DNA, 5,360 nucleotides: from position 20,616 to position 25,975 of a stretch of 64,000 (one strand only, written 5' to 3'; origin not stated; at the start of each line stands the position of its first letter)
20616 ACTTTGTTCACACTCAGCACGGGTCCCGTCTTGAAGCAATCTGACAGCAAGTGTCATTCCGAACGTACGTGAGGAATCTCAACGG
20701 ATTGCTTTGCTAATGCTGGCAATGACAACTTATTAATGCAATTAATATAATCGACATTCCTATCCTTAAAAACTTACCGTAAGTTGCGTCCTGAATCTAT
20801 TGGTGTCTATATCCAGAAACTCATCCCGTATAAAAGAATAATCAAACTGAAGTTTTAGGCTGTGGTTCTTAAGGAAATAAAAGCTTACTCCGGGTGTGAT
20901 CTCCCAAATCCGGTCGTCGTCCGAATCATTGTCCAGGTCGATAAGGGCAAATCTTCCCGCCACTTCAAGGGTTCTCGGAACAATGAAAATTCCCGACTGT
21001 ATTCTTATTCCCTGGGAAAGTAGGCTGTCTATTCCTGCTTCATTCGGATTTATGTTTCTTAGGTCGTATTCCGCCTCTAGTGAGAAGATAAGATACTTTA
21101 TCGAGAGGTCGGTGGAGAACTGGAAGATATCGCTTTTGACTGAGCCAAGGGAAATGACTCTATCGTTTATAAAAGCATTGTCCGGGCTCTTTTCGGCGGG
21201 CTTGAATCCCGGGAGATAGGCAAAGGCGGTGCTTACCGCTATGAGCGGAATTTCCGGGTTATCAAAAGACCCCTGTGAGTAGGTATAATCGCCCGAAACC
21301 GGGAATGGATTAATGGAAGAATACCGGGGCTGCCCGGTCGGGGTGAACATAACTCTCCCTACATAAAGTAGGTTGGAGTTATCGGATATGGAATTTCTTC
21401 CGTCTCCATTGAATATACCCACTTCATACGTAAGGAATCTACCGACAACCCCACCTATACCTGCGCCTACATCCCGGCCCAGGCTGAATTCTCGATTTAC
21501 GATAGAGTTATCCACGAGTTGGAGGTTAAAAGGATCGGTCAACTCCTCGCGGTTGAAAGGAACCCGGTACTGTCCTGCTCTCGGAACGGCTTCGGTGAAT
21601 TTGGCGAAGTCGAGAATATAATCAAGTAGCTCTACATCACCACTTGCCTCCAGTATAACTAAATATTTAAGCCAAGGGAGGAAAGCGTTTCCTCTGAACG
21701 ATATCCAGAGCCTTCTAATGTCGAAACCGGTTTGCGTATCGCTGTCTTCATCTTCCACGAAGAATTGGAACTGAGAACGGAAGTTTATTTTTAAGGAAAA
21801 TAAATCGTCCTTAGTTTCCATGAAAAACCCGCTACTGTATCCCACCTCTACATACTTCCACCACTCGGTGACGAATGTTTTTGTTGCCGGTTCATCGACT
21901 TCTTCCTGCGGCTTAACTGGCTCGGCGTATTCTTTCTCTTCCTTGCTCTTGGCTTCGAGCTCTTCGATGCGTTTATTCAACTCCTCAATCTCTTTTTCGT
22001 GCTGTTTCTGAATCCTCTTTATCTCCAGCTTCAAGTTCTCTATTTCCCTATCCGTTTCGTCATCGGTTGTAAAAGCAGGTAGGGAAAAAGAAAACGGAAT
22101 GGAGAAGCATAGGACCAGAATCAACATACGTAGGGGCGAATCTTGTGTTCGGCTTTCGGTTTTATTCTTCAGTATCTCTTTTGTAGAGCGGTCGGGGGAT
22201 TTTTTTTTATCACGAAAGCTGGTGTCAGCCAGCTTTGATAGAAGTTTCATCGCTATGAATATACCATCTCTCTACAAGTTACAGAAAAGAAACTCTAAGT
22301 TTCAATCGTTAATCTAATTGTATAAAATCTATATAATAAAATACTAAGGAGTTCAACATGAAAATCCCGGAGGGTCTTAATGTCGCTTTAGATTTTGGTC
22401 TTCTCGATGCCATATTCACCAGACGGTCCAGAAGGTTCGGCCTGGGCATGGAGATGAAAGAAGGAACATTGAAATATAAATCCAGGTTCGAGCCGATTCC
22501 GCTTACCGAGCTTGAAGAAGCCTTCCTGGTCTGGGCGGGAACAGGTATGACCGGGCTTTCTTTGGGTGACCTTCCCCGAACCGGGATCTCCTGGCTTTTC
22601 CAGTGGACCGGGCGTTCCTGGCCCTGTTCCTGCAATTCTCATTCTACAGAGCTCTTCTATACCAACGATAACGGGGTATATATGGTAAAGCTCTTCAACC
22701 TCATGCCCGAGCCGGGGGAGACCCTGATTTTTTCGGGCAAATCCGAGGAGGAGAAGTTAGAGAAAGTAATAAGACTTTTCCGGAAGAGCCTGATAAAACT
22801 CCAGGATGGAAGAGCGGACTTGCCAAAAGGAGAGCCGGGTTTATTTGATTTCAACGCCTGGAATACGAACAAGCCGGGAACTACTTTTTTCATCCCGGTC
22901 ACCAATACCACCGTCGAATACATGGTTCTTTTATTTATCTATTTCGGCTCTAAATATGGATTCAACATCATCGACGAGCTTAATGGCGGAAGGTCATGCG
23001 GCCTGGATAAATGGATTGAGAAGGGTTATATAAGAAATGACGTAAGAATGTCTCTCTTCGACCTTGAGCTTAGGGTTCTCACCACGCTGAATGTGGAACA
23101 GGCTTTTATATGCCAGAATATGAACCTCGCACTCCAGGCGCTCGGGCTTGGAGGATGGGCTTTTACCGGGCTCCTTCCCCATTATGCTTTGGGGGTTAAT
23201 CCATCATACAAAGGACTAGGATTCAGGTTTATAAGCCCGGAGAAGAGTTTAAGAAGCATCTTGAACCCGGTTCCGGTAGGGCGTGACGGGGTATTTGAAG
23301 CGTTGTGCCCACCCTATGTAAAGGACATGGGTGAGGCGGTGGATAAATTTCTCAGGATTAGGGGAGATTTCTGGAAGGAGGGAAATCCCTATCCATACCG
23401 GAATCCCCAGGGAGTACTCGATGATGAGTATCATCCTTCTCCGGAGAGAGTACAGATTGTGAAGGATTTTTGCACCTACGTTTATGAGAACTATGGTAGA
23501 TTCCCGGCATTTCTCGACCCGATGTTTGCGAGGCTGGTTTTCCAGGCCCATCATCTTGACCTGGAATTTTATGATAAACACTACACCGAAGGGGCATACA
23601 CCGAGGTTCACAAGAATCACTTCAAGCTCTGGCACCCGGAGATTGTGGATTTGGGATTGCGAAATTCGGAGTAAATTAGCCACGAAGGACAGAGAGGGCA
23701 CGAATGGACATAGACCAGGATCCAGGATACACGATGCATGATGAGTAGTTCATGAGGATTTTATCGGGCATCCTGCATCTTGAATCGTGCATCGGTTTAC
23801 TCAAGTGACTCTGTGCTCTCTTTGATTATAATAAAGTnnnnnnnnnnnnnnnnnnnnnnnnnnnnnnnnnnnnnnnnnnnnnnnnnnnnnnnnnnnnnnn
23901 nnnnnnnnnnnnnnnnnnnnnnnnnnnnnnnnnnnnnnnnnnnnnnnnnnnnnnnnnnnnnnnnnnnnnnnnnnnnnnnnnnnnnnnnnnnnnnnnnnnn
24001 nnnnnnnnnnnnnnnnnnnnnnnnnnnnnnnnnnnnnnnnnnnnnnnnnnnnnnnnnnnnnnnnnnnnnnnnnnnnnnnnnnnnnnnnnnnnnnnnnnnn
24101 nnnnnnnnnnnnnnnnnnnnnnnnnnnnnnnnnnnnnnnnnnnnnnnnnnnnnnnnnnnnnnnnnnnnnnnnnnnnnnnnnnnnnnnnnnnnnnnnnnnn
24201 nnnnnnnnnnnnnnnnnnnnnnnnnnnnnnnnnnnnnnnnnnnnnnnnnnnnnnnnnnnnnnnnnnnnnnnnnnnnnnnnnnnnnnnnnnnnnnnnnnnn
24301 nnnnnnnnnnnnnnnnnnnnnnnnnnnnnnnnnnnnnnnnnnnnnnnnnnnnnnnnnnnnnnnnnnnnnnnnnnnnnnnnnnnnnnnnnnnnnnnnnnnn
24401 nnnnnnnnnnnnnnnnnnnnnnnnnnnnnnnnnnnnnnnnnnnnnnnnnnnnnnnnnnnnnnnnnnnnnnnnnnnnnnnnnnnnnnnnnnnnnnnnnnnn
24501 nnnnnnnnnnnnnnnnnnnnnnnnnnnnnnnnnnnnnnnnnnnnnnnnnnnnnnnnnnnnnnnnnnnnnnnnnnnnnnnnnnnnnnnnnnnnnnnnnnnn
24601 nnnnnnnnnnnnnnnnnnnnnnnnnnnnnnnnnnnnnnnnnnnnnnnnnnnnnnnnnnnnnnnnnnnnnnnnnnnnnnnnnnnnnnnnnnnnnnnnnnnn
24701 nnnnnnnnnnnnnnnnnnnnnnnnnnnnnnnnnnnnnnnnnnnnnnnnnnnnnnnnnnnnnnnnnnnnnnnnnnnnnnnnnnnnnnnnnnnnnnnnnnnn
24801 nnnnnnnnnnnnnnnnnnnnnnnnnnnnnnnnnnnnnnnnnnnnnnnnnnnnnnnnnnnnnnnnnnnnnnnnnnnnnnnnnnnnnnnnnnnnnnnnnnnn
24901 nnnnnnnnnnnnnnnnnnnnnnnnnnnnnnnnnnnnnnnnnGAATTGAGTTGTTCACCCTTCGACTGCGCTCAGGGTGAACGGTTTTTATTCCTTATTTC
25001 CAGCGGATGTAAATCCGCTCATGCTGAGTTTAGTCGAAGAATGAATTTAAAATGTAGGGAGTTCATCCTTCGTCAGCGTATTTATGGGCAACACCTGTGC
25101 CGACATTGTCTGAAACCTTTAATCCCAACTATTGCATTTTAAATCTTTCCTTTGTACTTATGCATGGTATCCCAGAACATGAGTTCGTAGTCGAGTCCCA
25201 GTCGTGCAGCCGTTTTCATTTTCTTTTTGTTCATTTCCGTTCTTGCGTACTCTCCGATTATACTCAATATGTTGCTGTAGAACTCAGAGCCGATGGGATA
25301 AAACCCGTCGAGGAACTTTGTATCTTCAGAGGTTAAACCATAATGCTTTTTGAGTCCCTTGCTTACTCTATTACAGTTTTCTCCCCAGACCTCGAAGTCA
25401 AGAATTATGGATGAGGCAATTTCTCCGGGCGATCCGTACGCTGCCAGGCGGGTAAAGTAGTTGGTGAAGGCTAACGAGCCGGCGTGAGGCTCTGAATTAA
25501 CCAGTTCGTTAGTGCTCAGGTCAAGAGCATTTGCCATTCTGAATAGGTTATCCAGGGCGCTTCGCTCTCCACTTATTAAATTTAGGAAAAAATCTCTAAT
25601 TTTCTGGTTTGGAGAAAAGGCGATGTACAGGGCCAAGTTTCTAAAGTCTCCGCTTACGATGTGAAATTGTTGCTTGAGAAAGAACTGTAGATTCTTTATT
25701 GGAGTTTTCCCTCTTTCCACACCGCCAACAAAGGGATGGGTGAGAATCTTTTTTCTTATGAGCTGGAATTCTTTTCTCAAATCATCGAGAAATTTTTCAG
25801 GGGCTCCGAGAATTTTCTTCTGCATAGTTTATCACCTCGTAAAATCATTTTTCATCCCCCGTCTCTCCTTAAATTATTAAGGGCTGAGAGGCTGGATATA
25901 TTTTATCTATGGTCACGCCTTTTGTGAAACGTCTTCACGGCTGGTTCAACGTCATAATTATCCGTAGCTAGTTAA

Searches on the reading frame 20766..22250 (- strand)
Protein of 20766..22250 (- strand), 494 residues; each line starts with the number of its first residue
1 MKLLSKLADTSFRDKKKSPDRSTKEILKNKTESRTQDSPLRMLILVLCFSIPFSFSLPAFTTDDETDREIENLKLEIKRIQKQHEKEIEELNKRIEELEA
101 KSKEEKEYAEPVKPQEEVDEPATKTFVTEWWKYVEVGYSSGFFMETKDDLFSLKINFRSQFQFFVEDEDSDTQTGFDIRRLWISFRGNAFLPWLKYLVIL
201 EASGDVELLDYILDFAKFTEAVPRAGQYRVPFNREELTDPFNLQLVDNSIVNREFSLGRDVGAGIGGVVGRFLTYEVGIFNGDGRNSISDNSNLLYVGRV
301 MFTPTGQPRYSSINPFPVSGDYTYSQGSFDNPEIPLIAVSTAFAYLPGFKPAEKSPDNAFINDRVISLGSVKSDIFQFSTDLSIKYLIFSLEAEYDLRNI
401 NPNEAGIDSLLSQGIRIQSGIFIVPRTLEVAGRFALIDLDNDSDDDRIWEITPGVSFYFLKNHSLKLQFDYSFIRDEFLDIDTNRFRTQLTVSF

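Call 10: search_protein_families(library=pfam, proteins=[window:20766-22250:-], max_evalue=0.001)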
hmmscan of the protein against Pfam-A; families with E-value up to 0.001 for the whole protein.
window:20766-22250:- (494 aa): 1 family
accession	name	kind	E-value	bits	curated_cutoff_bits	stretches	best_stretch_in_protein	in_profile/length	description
PF07396.17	Porin_O_P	-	1.3e-08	35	20.9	1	151-472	1-342/370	Phosphate-selective porin O and P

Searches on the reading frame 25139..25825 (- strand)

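Call 10: search_protein_families(library=pfam, proteins=[window:25139-25825:-], max_evalue=0.001)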
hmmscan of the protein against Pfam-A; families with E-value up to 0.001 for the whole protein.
window:25139-25825:- (228 aa): 2 families
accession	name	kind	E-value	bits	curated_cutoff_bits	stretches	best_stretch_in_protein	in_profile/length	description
PF03070.21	TENA_THI-4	-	3e-19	70.1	22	1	18-222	2-208/210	TENA/THI-4/PQQC family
PF14518.11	Haem_oxygenas_2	-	2.4e-06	27.9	28.9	1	48-173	2-133/177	Iron-containing redox enzyme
